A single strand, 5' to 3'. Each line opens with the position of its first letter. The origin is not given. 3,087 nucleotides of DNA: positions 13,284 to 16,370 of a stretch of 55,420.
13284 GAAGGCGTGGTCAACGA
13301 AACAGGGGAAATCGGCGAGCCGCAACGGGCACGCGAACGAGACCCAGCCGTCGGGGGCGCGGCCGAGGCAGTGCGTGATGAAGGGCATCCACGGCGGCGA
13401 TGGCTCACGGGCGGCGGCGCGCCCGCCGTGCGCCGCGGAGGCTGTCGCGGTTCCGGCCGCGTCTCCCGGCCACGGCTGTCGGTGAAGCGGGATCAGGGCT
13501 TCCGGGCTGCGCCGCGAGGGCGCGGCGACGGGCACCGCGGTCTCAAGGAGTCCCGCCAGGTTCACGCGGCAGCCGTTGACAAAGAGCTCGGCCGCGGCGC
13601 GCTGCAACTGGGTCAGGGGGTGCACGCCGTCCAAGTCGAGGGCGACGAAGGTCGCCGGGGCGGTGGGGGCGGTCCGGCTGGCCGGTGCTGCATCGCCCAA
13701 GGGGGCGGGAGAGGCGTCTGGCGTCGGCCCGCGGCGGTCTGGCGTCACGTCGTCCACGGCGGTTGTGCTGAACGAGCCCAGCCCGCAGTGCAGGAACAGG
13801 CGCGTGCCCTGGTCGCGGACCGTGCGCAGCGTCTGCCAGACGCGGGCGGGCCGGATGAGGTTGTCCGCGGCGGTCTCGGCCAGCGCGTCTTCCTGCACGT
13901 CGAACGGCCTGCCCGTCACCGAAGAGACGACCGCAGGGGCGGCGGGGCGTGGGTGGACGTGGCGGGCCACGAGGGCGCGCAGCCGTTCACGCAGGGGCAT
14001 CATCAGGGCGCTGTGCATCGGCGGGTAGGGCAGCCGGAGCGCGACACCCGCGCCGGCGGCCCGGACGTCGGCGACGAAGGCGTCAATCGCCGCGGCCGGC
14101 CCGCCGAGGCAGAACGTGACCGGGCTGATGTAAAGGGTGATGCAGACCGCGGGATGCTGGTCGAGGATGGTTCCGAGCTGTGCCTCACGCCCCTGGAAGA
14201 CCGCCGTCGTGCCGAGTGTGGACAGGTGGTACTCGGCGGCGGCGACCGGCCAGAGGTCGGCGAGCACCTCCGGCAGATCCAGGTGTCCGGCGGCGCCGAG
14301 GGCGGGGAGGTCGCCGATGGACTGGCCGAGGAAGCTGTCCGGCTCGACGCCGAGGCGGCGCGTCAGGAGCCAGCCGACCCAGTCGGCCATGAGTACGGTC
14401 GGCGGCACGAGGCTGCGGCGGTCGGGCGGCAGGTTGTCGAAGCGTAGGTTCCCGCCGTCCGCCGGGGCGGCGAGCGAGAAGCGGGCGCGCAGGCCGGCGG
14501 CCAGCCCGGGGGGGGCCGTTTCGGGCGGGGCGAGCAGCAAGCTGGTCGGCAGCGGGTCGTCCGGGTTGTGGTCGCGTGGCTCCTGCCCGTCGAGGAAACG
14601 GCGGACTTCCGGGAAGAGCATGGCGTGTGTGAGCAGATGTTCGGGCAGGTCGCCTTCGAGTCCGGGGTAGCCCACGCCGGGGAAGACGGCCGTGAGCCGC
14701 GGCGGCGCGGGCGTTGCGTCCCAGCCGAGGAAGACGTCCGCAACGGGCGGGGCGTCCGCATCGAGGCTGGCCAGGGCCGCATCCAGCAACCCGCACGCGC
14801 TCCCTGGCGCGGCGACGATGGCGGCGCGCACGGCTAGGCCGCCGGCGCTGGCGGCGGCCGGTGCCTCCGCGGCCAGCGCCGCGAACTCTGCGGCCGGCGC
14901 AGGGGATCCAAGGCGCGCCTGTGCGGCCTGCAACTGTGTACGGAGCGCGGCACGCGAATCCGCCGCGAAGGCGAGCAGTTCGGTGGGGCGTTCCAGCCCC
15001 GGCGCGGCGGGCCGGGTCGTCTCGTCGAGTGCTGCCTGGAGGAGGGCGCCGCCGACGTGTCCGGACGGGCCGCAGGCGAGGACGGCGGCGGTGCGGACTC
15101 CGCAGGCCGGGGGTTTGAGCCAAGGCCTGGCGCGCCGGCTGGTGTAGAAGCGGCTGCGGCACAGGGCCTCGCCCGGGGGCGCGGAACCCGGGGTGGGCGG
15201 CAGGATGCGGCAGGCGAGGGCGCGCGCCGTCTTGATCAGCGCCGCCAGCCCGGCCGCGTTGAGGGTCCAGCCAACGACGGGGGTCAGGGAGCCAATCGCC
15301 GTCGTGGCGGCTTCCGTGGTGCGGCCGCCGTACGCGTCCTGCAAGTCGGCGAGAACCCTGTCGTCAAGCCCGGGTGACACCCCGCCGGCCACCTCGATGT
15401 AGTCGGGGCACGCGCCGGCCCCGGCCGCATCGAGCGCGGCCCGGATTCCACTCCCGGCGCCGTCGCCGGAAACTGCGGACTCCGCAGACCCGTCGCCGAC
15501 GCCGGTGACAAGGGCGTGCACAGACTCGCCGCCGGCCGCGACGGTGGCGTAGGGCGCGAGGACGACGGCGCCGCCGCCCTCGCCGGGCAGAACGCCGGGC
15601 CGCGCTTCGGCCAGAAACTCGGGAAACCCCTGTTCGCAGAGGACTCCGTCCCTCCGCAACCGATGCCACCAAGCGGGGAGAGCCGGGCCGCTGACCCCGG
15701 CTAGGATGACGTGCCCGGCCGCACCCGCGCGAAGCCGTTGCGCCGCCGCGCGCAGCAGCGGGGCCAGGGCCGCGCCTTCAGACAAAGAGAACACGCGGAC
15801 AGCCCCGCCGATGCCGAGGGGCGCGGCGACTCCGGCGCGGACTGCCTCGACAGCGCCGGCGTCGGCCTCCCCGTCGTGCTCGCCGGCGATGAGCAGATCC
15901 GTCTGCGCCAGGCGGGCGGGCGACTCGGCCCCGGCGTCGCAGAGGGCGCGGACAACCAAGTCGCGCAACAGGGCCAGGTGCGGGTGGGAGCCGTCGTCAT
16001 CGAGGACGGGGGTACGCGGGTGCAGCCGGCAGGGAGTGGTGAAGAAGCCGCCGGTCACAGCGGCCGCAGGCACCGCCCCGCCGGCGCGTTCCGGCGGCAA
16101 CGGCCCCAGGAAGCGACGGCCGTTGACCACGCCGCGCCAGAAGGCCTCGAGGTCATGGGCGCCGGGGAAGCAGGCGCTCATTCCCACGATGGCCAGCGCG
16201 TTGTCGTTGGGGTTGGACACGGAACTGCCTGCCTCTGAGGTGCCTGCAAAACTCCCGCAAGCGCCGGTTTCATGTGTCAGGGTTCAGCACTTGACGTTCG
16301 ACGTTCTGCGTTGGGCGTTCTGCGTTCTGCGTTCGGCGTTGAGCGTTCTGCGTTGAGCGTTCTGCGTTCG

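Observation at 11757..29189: The PKS/PUFA-like synthase has a non-canonical two-protein architecture (ER-ER-KS-AT-ACP-KR plus KS0-AT*-DH-PPTase)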

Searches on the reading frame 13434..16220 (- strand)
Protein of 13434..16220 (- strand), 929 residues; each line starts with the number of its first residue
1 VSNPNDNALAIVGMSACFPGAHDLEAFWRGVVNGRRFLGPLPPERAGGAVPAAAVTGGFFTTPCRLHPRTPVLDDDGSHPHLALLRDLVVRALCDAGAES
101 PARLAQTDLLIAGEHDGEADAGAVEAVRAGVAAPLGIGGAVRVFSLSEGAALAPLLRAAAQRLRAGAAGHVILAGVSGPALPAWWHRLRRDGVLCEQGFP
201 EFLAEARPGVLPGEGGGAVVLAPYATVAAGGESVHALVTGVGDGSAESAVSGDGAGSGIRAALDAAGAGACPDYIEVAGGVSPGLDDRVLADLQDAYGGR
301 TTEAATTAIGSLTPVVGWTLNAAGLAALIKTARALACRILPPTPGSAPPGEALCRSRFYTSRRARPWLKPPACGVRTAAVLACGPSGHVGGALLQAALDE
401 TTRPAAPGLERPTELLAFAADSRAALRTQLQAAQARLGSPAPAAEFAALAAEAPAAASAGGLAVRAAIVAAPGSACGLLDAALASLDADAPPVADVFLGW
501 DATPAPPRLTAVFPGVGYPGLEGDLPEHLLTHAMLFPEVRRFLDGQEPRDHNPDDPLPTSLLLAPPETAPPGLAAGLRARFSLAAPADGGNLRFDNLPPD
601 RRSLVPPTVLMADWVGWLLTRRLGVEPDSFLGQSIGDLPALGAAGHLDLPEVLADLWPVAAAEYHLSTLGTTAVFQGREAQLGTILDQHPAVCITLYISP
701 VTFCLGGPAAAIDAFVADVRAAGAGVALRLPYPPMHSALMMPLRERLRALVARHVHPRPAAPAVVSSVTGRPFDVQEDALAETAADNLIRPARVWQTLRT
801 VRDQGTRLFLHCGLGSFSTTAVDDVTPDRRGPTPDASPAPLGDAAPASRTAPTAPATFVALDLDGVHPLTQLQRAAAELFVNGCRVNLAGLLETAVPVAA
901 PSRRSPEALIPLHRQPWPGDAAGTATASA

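Call 74: search_protein_families(library=ncbifam, proteins=[window:13434-16220:-], max_evalue=0.001)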
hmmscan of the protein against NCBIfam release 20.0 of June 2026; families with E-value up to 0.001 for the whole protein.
window:13434-16220:- (929 aa): 11 families
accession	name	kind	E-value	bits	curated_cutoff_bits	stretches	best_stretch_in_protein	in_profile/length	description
NF045894.1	PKS_plus_SDR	equivalog_domain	1.3e-30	105.9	1740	2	619-894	609-857/1515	type I polyketide synthase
TIGR02813.1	omega_3_PfaA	subfamily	2.9e-14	50.8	1010.1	1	209-489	266-556/2582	polyketide-type polyunsaturated fatty acid synthase PfaA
NF040607.1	mycolic_Pks13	equivalog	6.6e-14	50.3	2100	1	158-349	280-478/1680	polyketide synthase Pks13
TIGR03131.1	malonate_mdcH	equivalog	3.4e-12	46.4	297.9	1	609-822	59-272/297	malonate decarboxylase subunit epsilon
TIGR00128.1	fabD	equivalog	5.8e-10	39.1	260.9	1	607-817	63-278/290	ACP S-malonyltransferase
NF006274.0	PRK08439.1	equivalog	4.2e-07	29.1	621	1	205-343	223-360/406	beta-ketoacyl-ACP synthase II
TIGR03150.1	fabF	equivalog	6.5e-07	28.4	493.75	1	206-346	223-366/407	beta-ketoacyl-ACP synthase II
NF005076.0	PRK06501.1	equivalog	8.5e-06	24.9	629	1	204-347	235-381/425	beta-ketoacyl-ACP synthase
NF005589.0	PRK07314.1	subfamily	3.4e-05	22.8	387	1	207-345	227-368/413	beta-ketoacyl-ACP synthase II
NF006434.0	PRK08722.1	equivalog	0.00013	21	759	1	206-351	226-375/414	beta-ketoacyl-ACP synthase II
NF053555.1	prodigi_MBC_PigJ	equivalog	0.00017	20.1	900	1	157-387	521-749/759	prodigiosin MBC biosynthesis protein PigJ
